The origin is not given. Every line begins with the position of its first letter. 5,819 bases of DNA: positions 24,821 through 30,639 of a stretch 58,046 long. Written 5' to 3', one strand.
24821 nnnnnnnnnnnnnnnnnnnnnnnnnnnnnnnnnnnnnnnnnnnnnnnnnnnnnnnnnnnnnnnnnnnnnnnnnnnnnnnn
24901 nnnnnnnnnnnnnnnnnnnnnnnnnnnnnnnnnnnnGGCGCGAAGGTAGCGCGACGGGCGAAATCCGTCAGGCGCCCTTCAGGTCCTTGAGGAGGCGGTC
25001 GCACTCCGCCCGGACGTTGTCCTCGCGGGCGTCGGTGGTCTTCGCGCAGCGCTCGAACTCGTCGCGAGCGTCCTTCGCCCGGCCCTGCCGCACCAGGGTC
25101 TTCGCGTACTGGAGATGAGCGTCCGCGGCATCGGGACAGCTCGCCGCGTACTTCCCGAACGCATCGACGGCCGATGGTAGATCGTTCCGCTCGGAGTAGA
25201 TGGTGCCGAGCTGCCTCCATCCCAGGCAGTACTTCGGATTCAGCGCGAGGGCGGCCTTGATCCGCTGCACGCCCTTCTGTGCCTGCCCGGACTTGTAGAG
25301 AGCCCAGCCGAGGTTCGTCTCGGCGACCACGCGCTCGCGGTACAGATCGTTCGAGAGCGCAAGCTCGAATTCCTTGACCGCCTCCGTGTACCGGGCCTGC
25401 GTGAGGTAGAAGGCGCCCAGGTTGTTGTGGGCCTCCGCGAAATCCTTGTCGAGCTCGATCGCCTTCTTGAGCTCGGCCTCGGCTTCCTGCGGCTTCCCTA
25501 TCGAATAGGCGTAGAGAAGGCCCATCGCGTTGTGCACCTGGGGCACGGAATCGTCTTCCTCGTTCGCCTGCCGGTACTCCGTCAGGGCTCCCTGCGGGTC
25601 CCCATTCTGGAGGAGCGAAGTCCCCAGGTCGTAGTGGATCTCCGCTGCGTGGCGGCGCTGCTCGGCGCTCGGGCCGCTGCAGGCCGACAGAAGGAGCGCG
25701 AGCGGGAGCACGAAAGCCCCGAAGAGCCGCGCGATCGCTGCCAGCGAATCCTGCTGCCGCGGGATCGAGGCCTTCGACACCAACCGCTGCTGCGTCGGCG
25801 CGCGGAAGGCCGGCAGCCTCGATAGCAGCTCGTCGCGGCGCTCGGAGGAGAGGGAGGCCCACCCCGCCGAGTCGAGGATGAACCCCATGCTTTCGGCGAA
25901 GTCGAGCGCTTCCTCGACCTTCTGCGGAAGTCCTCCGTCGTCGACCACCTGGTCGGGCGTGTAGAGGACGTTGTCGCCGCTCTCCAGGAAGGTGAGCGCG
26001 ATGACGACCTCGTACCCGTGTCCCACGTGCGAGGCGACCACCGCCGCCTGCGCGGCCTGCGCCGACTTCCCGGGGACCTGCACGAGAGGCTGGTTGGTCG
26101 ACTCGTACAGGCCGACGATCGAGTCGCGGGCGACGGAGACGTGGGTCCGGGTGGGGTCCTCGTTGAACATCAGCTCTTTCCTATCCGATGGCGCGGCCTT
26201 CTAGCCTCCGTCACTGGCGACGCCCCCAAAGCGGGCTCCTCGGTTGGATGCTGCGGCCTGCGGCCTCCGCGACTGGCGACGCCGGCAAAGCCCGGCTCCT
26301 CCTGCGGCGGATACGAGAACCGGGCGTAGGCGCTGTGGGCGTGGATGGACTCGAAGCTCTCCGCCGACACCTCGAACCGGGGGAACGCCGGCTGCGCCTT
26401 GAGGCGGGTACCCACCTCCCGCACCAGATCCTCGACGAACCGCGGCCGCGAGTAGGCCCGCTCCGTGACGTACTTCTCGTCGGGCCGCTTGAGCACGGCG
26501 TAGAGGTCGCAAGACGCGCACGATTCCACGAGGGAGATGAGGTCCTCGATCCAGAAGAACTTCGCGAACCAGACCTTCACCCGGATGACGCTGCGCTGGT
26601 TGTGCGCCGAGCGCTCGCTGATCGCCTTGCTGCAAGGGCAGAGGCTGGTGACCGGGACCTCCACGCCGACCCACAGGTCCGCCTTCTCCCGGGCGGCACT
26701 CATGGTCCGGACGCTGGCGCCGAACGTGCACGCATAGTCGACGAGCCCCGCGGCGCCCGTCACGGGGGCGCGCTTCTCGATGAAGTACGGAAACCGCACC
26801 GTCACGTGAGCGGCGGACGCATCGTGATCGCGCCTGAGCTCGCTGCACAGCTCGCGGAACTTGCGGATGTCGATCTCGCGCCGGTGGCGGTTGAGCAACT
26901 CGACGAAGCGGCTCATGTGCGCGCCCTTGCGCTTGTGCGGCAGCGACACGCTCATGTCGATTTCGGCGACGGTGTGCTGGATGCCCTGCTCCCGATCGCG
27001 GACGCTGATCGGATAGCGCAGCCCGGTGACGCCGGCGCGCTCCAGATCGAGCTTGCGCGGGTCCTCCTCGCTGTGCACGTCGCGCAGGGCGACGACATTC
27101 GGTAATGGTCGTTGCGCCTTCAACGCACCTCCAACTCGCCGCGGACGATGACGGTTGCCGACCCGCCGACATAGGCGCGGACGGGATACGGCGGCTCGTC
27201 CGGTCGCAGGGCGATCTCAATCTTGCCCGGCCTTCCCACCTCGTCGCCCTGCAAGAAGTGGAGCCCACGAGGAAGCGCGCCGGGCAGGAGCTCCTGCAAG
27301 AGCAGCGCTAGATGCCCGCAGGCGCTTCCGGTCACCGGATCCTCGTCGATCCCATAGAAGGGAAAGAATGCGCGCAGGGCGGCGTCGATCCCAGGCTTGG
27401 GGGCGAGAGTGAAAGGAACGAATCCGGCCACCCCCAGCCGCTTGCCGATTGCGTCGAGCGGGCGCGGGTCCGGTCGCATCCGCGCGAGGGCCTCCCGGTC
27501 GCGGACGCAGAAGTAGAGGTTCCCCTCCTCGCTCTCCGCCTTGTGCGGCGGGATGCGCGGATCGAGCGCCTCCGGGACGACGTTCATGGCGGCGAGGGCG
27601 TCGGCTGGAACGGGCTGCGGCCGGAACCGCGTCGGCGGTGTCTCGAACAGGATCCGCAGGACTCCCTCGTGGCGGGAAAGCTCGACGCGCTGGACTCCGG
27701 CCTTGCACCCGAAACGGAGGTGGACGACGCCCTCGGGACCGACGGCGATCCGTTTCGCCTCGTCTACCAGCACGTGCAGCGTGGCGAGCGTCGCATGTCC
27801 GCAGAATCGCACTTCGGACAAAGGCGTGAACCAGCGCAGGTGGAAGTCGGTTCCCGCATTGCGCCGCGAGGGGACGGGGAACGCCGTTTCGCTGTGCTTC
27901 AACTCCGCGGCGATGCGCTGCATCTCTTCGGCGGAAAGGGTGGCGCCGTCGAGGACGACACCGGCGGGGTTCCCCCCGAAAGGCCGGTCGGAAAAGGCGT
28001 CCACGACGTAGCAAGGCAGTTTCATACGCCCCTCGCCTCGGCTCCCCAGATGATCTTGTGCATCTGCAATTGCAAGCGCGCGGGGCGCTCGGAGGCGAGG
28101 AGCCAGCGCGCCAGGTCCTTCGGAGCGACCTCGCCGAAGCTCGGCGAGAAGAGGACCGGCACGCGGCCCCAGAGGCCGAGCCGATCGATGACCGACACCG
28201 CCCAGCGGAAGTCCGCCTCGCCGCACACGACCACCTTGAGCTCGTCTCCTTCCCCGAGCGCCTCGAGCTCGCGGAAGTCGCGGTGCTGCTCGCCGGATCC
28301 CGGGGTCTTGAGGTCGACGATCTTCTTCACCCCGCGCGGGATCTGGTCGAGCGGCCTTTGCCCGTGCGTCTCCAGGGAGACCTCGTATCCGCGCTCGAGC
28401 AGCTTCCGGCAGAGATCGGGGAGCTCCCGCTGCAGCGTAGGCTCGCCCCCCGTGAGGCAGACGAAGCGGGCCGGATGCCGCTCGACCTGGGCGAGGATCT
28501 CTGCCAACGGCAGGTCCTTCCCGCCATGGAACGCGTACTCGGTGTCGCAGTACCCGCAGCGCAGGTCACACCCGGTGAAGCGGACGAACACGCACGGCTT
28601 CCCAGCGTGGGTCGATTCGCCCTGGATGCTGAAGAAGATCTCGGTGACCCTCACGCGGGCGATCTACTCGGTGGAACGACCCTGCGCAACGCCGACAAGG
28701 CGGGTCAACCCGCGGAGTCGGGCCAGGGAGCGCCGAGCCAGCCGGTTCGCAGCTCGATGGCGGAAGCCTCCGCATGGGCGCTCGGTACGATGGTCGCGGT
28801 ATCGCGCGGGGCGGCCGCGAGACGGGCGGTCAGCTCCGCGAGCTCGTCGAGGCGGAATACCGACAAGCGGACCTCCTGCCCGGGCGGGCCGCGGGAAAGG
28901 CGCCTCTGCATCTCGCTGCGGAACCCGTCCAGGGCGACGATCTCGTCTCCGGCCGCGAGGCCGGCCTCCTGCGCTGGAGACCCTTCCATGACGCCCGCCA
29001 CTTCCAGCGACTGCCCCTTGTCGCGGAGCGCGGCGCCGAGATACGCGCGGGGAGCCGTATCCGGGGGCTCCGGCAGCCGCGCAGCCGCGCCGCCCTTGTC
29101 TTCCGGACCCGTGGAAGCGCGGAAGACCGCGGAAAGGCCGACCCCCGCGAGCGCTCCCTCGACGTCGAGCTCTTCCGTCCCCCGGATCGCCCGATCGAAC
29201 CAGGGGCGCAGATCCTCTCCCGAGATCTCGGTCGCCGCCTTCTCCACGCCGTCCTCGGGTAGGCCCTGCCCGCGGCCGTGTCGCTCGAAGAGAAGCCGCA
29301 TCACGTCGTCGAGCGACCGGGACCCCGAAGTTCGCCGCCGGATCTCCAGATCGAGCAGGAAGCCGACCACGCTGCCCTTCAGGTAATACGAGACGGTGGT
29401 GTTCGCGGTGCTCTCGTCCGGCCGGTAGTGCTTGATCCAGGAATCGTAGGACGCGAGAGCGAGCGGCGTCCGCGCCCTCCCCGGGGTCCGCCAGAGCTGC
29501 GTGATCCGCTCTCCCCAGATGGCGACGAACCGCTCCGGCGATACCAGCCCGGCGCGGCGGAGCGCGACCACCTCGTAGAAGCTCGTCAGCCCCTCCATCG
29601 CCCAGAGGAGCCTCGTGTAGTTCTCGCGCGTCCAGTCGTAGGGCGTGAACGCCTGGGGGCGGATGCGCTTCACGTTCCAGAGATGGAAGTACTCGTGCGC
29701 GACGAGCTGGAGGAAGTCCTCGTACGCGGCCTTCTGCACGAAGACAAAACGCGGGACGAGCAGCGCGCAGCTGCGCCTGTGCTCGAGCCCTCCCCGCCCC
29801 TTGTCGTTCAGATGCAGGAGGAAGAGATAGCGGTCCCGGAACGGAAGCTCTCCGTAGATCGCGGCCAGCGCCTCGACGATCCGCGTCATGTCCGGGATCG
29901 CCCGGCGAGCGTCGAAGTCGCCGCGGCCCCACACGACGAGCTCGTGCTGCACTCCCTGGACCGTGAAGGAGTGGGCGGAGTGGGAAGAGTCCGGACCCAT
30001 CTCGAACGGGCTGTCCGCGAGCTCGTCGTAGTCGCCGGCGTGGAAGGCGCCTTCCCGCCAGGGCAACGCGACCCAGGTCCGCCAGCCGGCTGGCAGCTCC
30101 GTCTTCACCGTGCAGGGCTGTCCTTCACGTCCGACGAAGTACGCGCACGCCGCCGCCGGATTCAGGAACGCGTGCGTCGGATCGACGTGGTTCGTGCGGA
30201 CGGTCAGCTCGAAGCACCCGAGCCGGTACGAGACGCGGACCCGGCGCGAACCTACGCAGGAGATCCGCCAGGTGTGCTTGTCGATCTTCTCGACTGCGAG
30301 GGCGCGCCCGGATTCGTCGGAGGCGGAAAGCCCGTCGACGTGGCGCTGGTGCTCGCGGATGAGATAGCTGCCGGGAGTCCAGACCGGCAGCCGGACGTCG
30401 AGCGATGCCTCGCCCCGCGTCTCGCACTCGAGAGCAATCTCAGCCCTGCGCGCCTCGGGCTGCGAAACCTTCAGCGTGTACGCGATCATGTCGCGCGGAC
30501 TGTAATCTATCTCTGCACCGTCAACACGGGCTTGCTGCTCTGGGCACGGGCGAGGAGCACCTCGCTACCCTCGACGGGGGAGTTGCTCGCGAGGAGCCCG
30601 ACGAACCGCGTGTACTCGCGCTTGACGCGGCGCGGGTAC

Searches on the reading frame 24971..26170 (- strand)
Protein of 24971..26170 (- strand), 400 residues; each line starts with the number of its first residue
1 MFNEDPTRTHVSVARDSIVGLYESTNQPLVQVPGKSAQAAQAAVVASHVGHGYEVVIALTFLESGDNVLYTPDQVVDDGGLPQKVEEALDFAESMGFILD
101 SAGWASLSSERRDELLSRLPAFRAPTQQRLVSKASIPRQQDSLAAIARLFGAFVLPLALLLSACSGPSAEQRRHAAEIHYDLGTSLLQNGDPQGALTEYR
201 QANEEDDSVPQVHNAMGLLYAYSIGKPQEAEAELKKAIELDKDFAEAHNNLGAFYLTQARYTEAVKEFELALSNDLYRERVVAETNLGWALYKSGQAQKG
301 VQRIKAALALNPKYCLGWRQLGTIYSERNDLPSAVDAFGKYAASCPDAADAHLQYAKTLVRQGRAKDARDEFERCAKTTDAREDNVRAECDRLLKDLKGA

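Call 70: search_protein_families(library=pfam, proteins=[window:24971-26170:-], max_evalue=0.0001)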
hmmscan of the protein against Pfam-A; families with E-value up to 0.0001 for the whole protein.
window:24971-26170:- (400 aa): 15 families
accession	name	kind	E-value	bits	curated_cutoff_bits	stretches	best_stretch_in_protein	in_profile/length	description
PF07719.23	TPR_2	-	7.9e-23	79.1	27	0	176-205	1-30/34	Tetratricopeptide repeat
PF13431.12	TPR_17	-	1.1e-18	66.3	24.4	1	234-265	2-33/34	Tetratricopeptide repeat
PF13432.12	TPR_16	-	2e-18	66.9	32.7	1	220-273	6-59/65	Tetratricopeptide repeat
PF13428.12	TPR_14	-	4e-17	61.4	23.5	0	318-357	4-43/44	Tetratricopeptide repeat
PF14559.12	TPR_19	-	7.5e-16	58.7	25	1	225-273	5-53/68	Tetratricopeptide repeat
PF13181.12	TPR_8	-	7.7e-16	57.3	25.7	0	211-243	2-33/34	Tetratricopeptide repeat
PF13414.12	TPR_11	-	1.2e-15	57.4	26.8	1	222-257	5-40/42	TPR repeat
PF00515.34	TPR_1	-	1e-14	54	27.8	0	245-273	1-29/34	Tetratricopeptide repeat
PF13424.12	TPR_12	-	3.6e-13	50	30.1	0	244-310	2-74/77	Tetratricopeptide repeat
PF23914.1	TPR_CcmH_CycH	-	5.9e-09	36.4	42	1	306-387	41-122/158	Cytochrome c-type biogenesis protein H TPR domain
PF13371.12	TPR_9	-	6.6e-09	36.1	35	1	295-352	9-66/73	Tetratricopeptide repeat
PF13374.12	TPR_10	-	1.5e-06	28.5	27.5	0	249-272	6-29/42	Tetratricopeptide repeat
PF13174.12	TPR_6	-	2.3e-05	25.2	26.3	0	350-377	1-28/33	Tetratricopeptide repeat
PF24575.1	TPR_Slam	-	5.9e-05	23.9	35.2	0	322-372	54-104/104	Surface lipoprotein assembly modifier, N-terminal TPR repeats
PF25063.1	ARM_TT21_C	-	7.2e-05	23.2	35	0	224-314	108-197/209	Tetratricopeptide repeat protein 21 C-terminal ARM domain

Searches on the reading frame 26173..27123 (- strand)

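Call 70: search_protein_families(library=pfam, proteins=[window:26173-27123:-], max_evalue=0.0001)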
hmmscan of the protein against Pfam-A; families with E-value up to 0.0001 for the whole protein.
window:26173-27123:- (317 aa): 1 family
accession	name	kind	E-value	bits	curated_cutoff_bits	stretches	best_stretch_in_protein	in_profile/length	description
PF02649.19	GCHY-1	-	5.6e-92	308.4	25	1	13-267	1-260/260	Type I GTP cyclohydrolase folE2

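Call 79: search_protein_families(library=ncbifam, proteins=[window:26173-27123:-], max_evalue=0.00001)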
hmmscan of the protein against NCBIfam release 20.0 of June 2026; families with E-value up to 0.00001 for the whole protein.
window:26173-27123:- (317 aa): 3 families
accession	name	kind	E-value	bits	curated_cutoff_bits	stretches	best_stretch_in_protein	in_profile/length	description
NF010200.1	PRK13674.1-1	equivalog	6.5e-82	275.1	215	1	15-269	2-268/270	GTP cyclohydrolase FolE2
TIGR00294.2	TIGR00294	equivalog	6.7e-41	140.4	220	1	15-269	2-290/302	GTP cyclohydrolase MptA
NF010204.0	PRK13675.1-1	equivalog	1.2e-23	83.9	468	1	19-267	7-263/267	GTP cyclohydrolase IV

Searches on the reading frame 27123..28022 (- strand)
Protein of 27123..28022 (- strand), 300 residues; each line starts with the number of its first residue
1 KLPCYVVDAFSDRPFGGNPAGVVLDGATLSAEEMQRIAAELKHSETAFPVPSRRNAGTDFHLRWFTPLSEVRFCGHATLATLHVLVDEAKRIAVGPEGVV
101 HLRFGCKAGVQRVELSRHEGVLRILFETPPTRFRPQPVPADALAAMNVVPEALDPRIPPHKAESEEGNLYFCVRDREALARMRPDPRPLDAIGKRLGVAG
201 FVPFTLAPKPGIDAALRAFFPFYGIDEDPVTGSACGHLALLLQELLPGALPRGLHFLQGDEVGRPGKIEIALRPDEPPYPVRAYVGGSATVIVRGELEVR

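Call 70: search_protein_families(library=pfam, proteins=[window:27123-28022:-], max_evalue=0.0001)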
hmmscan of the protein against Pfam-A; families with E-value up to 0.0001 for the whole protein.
window:27123-28022:- (300 aa): 1 family
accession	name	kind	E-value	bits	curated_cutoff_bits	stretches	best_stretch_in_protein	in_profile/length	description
PF02567.21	PhzC-PhzF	-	2.4e-56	191.8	27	1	7-294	1-280/281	Phenazine biosynthesis-like protein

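Call 79: search_protein_families(library=ncbifam, proteins=[window:27123-28022:-], max_evalue=0.00001)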
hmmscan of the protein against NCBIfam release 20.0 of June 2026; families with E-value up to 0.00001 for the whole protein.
window:27123-28022:- (300 aa): 2 families
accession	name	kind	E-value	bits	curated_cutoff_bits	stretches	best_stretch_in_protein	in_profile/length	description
TIGR00654.1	PhzF_family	subfamily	8.6e-57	192.8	76.2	1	3-299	4-298/298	PhzF family phenazine biosynthesis isomerase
NF007625.0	PRK10281.1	equivalog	2.6e-47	161.4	386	1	4-299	5-299/301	PhzF family isomerase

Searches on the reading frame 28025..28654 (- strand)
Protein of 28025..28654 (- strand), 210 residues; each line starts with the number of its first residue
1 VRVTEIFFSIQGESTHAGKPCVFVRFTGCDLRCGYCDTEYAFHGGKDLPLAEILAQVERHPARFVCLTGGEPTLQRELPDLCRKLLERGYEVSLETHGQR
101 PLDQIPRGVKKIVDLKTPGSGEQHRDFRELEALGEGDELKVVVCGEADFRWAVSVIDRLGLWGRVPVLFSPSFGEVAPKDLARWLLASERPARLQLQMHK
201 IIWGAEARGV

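Call 70: search_protein_families(library=pfam, proteins=[window:28025-28654:-], max_evalue=0.0001)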
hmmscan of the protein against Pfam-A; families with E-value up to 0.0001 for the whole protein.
window:28025-28654:- (210 aa): 1 family
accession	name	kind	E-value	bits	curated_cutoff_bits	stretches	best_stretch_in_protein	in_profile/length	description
PF04055.27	Radical_SAM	-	8.9e-15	55.7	29.5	1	26-106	4-91/166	Radical SAM superfamily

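Call 79: search_protein_families(library=ncbifam, proteins=[window:28025-28654:-], max_evalue=0.00001)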
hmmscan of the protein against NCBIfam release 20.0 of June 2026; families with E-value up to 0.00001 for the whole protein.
window:28025-28654:- (210 aa): 8 families
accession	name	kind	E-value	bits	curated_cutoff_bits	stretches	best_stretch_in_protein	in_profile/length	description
TIGR04349.1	rSAM_QueE_gams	hypoth_equivalog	1.2e-77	260.3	300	1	1-206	1-207/210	7-carboxy-7-deazaguanine synthase QueE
TIGR03963.1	rSAM_QueE_Clost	equivalog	9.7e-46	156.2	260.1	1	1-210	1-219/219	putative 7-carboxy-7-deazaguanine synthase QueE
TIGR03365.1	Bsubt_queE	equivalog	2e-24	86.4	206.1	1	1-180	3-193/238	7-carboxy-7-deazaguanine synthase QueE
TIGR04508.1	queE_Cx14CxxC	equivalog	5.1e-18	65.7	240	1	2-147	2-154/208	7-carboxy-7-deazaguanine synthase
TIGR04322.1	rSAM_QueE_Ecoli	equivalog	8.2e-17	61.4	200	1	8-43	2-37/215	7-carboxy-7-deazaguanine synthase QueE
TIGR02495.1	NrdG2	equivalog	4.5e-15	55.5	131.15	1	17-101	14-102/193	anaerobic ribonucleoside-triphosphate reductase activating protein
TIGR02666.1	moaA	equivalog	4.3e-07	29.2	284.05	1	29-98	20-100/336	GTP 3',8-cyclase MoaA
TIGR02493.1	PFLA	equivalog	8.4e-06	25.3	231.75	0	24-104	20-110/235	pyruvate formate-lyase-activating protein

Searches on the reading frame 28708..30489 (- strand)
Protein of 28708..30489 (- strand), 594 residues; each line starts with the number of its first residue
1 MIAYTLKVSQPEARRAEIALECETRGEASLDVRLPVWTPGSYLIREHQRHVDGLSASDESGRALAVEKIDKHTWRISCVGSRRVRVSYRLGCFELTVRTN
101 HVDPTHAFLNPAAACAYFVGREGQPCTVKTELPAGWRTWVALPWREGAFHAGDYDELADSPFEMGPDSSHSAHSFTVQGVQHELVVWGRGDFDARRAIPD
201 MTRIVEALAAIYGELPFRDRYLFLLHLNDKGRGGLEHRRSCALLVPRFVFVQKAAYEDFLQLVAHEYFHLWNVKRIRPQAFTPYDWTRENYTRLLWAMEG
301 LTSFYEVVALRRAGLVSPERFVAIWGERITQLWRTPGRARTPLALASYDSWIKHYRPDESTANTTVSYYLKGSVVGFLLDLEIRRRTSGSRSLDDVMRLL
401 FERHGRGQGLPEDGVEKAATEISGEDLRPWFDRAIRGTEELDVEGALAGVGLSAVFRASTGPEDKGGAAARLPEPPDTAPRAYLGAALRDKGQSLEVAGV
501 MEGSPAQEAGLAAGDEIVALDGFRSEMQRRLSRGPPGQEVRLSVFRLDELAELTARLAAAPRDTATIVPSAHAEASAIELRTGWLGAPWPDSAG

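Call 70: search_protein_families(library=pfam, proteins=[window:28708-30489:-], max_evalue=0.0001)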
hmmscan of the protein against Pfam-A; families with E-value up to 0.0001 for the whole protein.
window:28708-30489:- (594 aa): 5 families
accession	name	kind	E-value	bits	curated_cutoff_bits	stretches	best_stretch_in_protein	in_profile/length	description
PF17899.6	Peptidase_M61_N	-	1.8e-46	158.7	23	1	4-165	2-167/168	Peptidase M61 N-terminal domain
PF05299.18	Peptidase_M61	-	1.9e-41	141.6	22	1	259-375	2-118/118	M61 glycyl aminopeptidase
PF13180.12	PDZ_2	-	2.5e-08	34.5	27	1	483-555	2-78/80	PDZ domain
PF17820.7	PDZ_6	-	4.6e-07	29.9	27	1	497-523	2-28/54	PDZ domain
PF00595.29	PDZ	-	8.8e-05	23.3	23.2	0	482-522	10-54/81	PDZ domain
